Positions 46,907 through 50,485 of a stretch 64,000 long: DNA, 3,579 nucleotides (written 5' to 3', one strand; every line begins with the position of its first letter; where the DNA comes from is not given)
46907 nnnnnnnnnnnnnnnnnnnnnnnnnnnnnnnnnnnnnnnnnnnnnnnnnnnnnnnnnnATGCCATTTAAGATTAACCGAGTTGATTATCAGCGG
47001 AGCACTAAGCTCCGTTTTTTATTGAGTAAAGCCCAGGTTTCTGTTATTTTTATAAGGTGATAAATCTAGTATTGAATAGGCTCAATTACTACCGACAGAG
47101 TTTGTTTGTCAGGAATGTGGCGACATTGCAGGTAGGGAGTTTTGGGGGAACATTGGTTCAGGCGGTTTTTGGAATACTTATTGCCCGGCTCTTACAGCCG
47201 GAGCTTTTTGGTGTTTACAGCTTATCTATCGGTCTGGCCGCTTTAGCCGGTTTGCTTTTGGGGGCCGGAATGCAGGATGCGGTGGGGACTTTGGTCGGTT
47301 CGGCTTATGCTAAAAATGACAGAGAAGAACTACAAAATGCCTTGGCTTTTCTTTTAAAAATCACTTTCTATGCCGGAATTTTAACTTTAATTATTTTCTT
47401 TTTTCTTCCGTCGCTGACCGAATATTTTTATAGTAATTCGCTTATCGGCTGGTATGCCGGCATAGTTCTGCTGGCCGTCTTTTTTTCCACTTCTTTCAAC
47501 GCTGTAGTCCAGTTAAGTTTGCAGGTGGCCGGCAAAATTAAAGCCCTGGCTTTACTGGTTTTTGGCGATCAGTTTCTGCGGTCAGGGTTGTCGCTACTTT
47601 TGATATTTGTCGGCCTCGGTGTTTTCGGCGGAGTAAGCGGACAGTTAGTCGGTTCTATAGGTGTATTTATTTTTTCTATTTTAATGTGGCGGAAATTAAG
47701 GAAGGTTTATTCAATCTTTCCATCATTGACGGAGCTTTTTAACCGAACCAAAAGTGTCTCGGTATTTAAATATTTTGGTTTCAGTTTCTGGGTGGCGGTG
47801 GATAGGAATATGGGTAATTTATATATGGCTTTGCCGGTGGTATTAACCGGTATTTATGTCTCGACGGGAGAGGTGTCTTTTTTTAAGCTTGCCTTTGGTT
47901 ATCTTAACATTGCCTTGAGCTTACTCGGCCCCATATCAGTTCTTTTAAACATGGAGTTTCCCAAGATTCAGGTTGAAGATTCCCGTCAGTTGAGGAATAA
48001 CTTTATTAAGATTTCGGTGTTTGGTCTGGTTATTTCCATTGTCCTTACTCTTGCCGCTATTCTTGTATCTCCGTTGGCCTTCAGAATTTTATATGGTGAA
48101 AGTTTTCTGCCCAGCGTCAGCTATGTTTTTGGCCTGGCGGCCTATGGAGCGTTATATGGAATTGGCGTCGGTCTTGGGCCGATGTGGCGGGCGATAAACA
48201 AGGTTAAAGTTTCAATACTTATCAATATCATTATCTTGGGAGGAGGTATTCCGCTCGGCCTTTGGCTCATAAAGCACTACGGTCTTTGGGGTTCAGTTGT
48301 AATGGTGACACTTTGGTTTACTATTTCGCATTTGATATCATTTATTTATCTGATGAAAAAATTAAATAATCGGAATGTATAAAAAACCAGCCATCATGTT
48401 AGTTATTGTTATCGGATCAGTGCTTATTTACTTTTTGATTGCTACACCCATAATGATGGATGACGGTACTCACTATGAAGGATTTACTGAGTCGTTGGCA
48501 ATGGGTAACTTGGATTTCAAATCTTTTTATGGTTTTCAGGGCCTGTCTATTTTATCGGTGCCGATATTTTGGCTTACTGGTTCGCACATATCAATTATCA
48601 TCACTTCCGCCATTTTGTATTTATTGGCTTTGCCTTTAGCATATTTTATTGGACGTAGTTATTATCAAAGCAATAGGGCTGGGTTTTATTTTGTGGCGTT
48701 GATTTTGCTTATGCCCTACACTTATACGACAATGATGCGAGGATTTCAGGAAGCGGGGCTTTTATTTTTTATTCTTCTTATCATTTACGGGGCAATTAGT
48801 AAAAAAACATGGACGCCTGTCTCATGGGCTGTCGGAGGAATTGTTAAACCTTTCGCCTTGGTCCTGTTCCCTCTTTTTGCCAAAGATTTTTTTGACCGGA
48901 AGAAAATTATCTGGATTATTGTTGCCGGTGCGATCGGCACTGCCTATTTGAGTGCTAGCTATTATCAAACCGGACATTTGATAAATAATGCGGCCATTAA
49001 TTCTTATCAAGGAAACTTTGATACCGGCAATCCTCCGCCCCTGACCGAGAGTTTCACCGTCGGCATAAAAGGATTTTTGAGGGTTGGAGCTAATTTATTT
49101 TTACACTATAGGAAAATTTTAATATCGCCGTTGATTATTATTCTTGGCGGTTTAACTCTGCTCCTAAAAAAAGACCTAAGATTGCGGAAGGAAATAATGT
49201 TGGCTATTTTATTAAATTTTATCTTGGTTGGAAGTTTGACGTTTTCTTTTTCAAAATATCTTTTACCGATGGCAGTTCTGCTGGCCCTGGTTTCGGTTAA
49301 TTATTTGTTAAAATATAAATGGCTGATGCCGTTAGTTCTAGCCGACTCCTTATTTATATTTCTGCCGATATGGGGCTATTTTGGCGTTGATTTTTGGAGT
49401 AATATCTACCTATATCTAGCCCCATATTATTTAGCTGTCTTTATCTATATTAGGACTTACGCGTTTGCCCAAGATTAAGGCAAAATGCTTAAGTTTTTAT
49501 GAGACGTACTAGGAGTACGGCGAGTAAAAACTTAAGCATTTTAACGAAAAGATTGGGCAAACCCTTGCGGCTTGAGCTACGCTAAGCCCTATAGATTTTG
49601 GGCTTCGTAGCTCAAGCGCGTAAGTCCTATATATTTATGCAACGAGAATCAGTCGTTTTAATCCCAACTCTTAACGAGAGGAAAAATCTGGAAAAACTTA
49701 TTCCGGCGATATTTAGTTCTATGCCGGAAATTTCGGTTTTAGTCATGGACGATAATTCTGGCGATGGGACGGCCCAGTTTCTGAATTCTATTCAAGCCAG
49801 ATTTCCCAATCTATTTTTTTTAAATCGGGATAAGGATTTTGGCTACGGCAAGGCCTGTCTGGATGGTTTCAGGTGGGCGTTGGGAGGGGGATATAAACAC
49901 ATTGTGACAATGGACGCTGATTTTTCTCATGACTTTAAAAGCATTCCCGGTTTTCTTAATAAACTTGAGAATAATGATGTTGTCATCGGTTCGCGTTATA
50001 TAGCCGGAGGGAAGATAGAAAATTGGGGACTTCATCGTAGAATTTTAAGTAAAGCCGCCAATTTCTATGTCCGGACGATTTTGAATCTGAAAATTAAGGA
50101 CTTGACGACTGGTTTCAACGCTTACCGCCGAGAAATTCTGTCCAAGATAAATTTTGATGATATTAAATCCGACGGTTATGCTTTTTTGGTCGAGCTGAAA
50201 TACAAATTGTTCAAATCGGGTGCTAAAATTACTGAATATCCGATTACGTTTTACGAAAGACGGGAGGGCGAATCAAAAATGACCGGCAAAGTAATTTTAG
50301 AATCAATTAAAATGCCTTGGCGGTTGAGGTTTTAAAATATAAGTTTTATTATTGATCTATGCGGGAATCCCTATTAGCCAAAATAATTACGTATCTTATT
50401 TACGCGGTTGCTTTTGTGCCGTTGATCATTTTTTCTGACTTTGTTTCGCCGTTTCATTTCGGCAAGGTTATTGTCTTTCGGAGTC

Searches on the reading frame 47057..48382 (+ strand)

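Call 99: search_protein_families(library=pfam, proteins=[window:47057-48382:+], max_evalue=0.001)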
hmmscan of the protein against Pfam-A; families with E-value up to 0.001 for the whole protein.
window:47057-48382:+ (441 aa): 2 families
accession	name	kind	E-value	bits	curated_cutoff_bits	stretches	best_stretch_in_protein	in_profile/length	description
PF13440.11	Polysacc_synt_3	-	1.4e-14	54.5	23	1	42-354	2-292/293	Polysaccharide biosynthesis protein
PF01943.22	Polysacc_synt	-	5.7e-13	49.4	28.2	1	18-294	2-262/274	Polysaccharide biosynthesis protein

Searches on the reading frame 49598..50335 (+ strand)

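Call 99: search_protein_families(library=pfam, proteins=[window:49598-50335:+], max_evalue=0.001)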
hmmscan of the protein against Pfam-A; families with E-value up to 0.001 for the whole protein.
window:49598-50335:+ (245 aa): 1 family
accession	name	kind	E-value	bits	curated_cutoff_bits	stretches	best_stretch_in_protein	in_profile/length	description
PF00535.33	Glycos_transf_2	-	5.9e-27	95.1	23.3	1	20-183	2-166/168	Glycosyl transferase family 2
